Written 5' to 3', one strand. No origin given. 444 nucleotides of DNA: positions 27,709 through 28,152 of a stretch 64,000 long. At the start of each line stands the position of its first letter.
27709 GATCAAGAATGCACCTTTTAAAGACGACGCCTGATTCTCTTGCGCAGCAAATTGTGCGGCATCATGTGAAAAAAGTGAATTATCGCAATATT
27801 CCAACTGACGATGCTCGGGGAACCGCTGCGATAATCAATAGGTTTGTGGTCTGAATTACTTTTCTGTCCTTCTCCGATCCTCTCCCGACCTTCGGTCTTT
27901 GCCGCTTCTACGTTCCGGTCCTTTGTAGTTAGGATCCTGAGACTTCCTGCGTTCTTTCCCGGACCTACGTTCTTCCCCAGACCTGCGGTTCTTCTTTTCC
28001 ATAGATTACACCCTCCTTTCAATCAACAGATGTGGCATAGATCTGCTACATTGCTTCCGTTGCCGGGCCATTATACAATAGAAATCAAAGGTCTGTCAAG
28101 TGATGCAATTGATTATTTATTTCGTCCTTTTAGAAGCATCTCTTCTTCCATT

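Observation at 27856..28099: Unannotated 48-codon arginine-rich repeat microprotein gene with perfect promoter and RBS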

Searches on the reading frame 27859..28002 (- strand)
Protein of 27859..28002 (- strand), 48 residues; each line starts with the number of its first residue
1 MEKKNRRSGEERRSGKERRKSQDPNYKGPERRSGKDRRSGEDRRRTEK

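Call 4: search_protein_families(library=pfam, proteins=[window:27859-28002:-], max_evalue=1)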
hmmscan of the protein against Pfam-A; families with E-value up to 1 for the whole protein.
seq(48 aa): 0 families

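Call 7: find_homologous_proteins(query=window:27859-28002:-, max_evalue=0.01)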
Query seq(48 aa) (48 aa): 105 proteins with E <= 0.01 among 1899 candidates.
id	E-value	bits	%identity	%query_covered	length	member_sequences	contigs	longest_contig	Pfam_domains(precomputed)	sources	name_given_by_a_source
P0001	6.5e-16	74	58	50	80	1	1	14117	-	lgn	-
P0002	7.7e-15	71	67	88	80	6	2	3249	-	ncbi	-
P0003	1.8e-13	67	68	65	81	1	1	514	-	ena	-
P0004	2.7e-11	60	68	85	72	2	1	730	-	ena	-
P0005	2.5e-10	57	73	85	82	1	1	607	-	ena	-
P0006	5.7e-10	56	70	96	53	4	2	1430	-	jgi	jgi:hypothetical protein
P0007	2.8e-9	54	72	96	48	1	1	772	-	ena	-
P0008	1.7e-8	51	79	69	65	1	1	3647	-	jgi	-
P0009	1.8e-8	51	63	85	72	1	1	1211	-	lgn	-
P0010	2.2e-8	51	67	88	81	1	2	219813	-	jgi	jgi:hypothetical protein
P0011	2.9e-8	51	69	73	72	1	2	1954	-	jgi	-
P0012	4.0e-8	50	69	73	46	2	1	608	-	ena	-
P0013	7.4e-8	49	65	96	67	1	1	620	-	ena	-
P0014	8.8e-8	49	68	65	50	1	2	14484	-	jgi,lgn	jgi:hypothetical protein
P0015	9.4e-8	49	62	81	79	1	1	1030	-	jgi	jgi:hypothetical protein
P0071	9.3e-5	40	76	71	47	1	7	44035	-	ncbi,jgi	ncbi:MAG: hypothetical protein WA978_06820 [Sphingopyxis granuli]|jgi:hypothetical protein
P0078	2.4e-4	39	55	92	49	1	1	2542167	-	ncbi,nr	ncbi:hypothetical protein [Sphingopyxis sp. MWB1]|nr:hypothetical protein [Sphingopyxis sp. MWB1]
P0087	1.3e-3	36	73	69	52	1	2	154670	-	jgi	jgi:hypothetical protein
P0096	4.7e-3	35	90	42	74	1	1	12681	-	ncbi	-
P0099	5.7e-3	34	57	92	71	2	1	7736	-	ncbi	-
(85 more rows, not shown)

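Call 10: search_protein_families(library=ncbifam, proteins=[window:27859-28002:-, P0002, P0014, P0071, P0078, P0099, P0096], max_evalue=1)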
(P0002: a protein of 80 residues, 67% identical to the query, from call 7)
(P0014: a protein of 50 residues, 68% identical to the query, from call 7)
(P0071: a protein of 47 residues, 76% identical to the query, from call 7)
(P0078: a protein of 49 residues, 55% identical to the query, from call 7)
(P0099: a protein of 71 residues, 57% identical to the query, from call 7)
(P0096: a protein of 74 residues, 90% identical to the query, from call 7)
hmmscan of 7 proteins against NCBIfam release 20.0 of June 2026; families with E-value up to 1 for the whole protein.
seq(48 aa): 0 families

P0002 (80 aa): 0 families

P0014 (50 aa): 0 families

P0071 (47 aa): 0 families

P0078 (49 aa): 0 families

P0099 (71 aa): 0 families

P0096 (74 aa): 0 families

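Call 13: find_encoding_contigs(protein=P0010, flank=6000, max_places=2)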
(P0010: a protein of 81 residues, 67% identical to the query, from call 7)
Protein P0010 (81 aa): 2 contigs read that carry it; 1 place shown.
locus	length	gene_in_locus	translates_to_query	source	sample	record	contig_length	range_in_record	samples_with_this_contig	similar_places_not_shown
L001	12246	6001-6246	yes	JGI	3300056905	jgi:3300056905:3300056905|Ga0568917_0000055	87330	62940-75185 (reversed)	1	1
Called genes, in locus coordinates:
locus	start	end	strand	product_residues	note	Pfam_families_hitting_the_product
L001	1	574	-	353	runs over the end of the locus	PF00534:Glycos_transf_1, PF13692:Glyco_trans_1_4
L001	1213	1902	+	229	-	-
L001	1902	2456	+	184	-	PF00293:NUDIX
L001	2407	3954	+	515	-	PF12836:HHH_3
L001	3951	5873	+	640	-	PF17764:PriA_3primeBD, PF00270:DEAD, PF04851:ResIII, PF18319:Zn_ribbon_PriA, PF00271:Helicase_C, PF18074:PriA_C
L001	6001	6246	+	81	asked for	-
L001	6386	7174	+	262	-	PF04055:Radical_SAM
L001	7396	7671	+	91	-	PF00216:Bac_DNA_binding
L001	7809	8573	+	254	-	PF00586:AIRS, PF02769:AIRS_C (weak)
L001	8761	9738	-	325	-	PF00814:TsaD, PF22521:HypF_C_2 (weak)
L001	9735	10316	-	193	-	-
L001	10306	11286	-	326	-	PF00586:AIRS, PF02769:AIRS_C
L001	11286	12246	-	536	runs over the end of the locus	PF24575:TPR_Slam (faint), PF00515:TPR_1 (faint), PF13174:TPR_6 (faint), PF13181:TPR_8 (faint), PF13414:TPR_11 (faint), PF13428:TPR_14 (faint), PF07719:TPR_2 (weak), PF13432:TPR_16 (weak), +1 more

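Call 14: find_encoding_contigs(protein=P0087, flank=6000, max_places=2)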
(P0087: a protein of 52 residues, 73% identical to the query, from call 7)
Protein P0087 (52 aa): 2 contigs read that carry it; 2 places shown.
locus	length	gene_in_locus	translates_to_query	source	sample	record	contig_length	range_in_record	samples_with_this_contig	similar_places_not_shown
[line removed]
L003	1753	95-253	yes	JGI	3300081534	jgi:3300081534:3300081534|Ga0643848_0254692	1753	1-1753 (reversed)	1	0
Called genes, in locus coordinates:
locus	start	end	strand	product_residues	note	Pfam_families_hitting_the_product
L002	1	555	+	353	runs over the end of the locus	PF02388:FemAB (faint), PF13480:Acetyltransf_6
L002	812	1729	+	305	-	-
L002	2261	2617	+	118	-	PF00989:PAS (weak), PF13426:PAS_9 (faint), PF08447:PAS_3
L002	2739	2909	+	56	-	-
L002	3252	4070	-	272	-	PF13620:CarboxypepD_reg, PF13715:CarbopepD_reg_2 (weak), PF17210:SdrD_B (weak), PF22904:NOMO1-like_2nd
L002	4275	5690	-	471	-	PF01966:HD, PF19276:HD_assoc_2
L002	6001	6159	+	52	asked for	-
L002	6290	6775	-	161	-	-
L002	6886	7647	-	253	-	PF03734:YkuD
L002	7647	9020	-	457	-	PF01565:FAD_binding_4, PF02913:FAD-oxidase_C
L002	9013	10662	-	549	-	PF03065:Glyco_hydro_57, PF09210:BE_C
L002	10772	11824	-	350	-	PF16258:DUF4912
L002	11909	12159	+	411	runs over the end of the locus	PF00109:ketoacyl-synt, PF00108:Thiolase_N (faint), PF02801:Ketoacyl-synt_C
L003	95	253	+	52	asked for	-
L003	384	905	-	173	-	-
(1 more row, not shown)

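Call 23: search_protein_representatives(alignment_id=A1)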
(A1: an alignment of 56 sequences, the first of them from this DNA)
Query: 56 sequences, 47 profile positions. Proteins with E-value up to 0.001 (for the whole library): 719; up to 1e-10: 72; up to 1e-30: 0. The best 150 are listed.
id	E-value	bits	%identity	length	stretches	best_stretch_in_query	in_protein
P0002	2.4e-24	100.7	-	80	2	4-46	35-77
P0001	1.6e-20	88.6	-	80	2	8-46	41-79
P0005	5.6e-20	86.8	-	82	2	10-46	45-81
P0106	2.3e-19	84.8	-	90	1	1-46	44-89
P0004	1.9e-18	81.9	-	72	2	8-46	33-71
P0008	1.2e-17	79.3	-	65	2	10-44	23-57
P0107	3.3e-17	77.9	-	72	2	5-46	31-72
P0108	4.5e-17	77.5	-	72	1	1-46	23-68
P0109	7.3e-17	76.8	-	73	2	11-47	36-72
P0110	7.4e-17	76.8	-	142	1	1-46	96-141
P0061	7.8e-17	76.7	-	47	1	1-46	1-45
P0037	1.8e-16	75.6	-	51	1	1-46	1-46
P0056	5.6e-16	74.0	-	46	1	1-45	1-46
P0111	1.3e-15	72.8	-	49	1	1-46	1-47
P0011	2.0e-15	72.2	-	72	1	1-46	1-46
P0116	3.4e-14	68.3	-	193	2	5-45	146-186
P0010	9.2e-14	66.9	-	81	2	13-46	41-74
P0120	1.6e-13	66.1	-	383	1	1-45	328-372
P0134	2.5e-12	62.3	-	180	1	5-46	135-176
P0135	3.4e-12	61.9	-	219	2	6-44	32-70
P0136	5.5e-12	61.2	-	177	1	13-46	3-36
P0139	1.1e-11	60.3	-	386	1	4-45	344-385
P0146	2.6e-11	59.1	-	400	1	3-46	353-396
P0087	3.5e-11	58.6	-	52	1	10-45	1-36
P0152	4.0e-11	58.4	-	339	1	6-45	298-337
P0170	8.3e-10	54.2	-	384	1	3-46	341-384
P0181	2.2e-09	52.9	-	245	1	4-46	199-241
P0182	2.3e-09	52.8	-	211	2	22-46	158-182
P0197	7.1e-09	51.2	-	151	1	4-44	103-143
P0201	9.5e-09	50.8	-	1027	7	21-42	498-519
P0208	1.5e-08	50.2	-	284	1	4-45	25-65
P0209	1.5e-08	50.2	-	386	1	3-46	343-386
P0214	2.2e-08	49.6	-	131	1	5-40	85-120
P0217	2.6e-08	49.4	-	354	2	5-46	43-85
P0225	3.5e-08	49.0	-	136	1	9-46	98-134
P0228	3.8e-08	48.9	-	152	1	10-46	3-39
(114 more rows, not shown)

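Call 25: search_protein_families(library=pfam, proteins=[P0120, P0139, P0146, P0152, P0170, P0209, P0201, P0217, P0208, P0181], max_evalue=0.01)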
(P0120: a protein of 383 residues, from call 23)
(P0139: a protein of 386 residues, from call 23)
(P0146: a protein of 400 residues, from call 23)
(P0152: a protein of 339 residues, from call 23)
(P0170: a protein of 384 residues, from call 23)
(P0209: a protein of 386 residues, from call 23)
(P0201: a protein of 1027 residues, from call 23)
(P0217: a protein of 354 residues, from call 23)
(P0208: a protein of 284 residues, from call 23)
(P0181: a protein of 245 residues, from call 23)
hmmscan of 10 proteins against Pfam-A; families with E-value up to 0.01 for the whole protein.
P0120 (383 aa): 6 families
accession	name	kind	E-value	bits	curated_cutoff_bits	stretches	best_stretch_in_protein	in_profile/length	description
PF10609.15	ParA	-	1.8e-15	57.5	27.1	1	22-179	3-155/246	NUBPL iron-transfer P-loop NTPase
PF13614.12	AAA_31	-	1.5e-11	45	27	1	27-175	6-155/177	AAA domain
PF01656.29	CbiA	-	2.3e-11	44.1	25.4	1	27-294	3-118/125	CobQ/CobB/MinD/ParA nucleotide binding domain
PF00142.24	Fer4_NifH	-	1.7e-06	28.2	25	1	30-84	7-57/271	4Fe-4S iron sulfur cluster binding proteins, NifH/frxC family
PF02374.21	ArsA_ATPase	-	4.4e-06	26.6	24.3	1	28-84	6-59/305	Anion-transporting ATPase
PF09140.17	MipZ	-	0.00065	19.5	20.7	1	28-75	6-49/262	ATPase MipZ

P0139 (386 aa): 0 families

P0146 (400 aa): 0 families

P0152 (339 aa): 0 families

P0170 (384 aa): 0 families

P0209 (386 aa): 0 families

P0201 (1027 aa): 0 families

P0217 (354 aa): 1 family
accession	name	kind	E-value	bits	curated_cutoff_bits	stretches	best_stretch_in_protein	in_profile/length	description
PF07238.19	PilZ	-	4e-09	37.2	22.5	1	93-197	1-100/102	PilZ domain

P0208 (284 aa): 0 families

P0181 (245 aa): 0 families

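Call 26: search_protein_families(library=pfam, proteins=[P0116, P0134, P0135, P0136, P0182, P0110, P0197, P0228, P0214, P0225], max_evalue=0.01)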
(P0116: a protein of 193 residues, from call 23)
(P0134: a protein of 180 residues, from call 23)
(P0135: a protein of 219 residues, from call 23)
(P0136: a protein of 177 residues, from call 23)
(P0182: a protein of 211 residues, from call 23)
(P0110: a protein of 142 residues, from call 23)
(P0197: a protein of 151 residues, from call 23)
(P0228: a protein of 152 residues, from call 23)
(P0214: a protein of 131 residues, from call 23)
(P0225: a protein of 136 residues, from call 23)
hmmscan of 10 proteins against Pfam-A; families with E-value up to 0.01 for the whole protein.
P0116 (193 aa): 0 families

P0134 (180 aa): 1 family
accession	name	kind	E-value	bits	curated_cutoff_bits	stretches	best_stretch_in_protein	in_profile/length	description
PF06713.17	bPH_4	-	0.00036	21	22.9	1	23-104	2-72/74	Bacterial PH domain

P0135 (219 aa): 0 families

P0136 (177 aa): 0 families

P0182 (211 aa): 0 families

P0110 (142 aa): 1 family
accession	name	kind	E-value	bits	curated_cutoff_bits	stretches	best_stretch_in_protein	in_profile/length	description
PF01906.23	YbjQ_1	-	3.6e-09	37.6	23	1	44-101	2-59/103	Putative heavy-metal-binding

P0197 (151 aa): 0 families

P0228 (152 aa): 1 family
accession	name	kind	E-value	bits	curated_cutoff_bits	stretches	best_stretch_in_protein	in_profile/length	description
PF07238.19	PilZ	-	9.9e-08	32.7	22.5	1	36-144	2-100/102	PilZ domain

P0214 (131 aa): 0 families

P0225 (136 aa): 1 family
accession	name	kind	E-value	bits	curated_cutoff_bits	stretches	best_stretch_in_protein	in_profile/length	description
PF03992.22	ABM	-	7.7e-09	36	23.1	1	1-72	1-74/78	Antibiotic biosynthesis monooxygenase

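Call 48: find_homologous_proteins(query=A1, max_evalue=0.001)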
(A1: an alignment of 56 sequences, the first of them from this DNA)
Query A1 (56 sequences) (48 aa, profile of the alignment): 1053 proteins with E <= 0.001 among 8000 candidates; the best 120 are listed.
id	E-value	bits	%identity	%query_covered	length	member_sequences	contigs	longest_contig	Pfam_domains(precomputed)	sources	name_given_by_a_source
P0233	6.3e-24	101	85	54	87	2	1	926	-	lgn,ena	-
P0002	7.7e-24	101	67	88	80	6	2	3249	-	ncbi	-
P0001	4.9e-20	89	58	50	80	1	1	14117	-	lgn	-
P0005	1.8e-19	87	73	85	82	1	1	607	-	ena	-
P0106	7.3e-19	85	71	94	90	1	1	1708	-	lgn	-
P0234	1.2e-18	84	71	88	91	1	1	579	-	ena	-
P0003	1.4e-18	84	68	65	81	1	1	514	-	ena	-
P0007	2.1e-18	83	72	96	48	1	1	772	-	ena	-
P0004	6.0e-18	82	68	85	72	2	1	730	-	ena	-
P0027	1.1e-17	81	62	94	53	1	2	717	-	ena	-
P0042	2.6e-17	80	65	98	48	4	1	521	-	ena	-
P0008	3.8e-17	79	79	69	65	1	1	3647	-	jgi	-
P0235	3.9e-17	79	62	94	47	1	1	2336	-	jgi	jgi:hypothetical protein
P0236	5.1e-17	79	66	85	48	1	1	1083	-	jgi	-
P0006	5.4e-17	79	70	96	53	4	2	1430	-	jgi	jgi:hypothetical protein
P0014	1.2e-15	75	68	65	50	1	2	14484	-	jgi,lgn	jgi:hypothetical protein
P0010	2.9e-13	67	67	88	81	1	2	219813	-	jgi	jgi:hypothetical protein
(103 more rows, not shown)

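Call 51: predict_structure(alignment_id=A1)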
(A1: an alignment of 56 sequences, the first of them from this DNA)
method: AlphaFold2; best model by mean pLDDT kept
length: 48 residues; sequences in the alignment: 56
mean_pLDDT: 67.1   pTM: 0.20
mean pLDDT of the five models: 67.1, 66.5, 65.5, 62.9, 60.8
residues with pLDDT >= 90: 0; 70-90: 17; 50-70: 31; < 50: 0
segments of 3 or more residues with pLDDT < 50: none
pLDDT, mean of each block of 10 residues (from residue 1): 60 64 73 65 74
secondary structure, 60 per line:
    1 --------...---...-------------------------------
elements in order:

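Call 55: search_solved_structures(query=A1, max_evalue=10, show_alignments=3)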
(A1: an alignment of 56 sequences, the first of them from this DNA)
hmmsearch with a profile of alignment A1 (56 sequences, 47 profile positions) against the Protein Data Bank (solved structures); distinct sequences matched with E-value up to 10: 2.
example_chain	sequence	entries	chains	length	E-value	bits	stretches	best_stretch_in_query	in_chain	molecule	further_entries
6sft_A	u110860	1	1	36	0.002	20.9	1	15-33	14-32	Two-component receiver protein CleD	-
3i3o_A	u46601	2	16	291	0.7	12.8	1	20-35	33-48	Short chain dehydrogenase | Oxidoreductase, short chain dehydrogenase/reductase family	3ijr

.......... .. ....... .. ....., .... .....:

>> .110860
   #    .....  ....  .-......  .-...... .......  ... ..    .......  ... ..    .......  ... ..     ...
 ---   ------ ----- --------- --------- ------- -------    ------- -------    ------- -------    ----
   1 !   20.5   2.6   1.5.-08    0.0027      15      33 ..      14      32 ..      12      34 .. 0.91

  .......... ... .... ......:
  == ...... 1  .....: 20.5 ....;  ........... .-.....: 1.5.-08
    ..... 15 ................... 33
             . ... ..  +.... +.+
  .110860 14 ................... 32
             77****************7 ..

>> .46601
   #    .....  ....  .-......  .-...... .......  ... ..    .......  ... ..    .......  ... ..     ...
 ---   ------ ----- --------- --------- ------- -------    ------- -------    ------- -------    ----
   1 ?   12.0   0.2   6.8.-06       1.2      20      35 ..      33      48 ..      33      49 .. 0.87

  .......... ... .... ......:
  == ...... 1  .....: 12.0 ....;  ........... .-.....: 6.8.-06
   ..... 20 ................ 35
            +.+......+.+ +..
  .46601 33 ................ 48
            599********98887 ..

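Call 75: search_protein_families(library=pfam, proteins=[L002:4275-5690:-], max_evalue=0.001)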
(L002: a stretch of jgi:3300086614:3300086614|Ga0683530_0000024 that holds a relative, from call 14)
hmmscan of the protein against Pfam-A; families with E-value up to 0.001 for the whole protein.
L002:4275-5690:- (471 aa): 2 families
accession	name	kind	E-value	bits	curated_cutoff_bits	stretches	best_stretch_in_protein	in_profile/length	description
PF01966.28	HD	-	2.8e-11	44.2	22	1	70-159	1-86/116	HD domain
PF19276.4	HD_assoc_2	-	3.2e-09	37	23.1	1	230-321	1-87/222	HD associated region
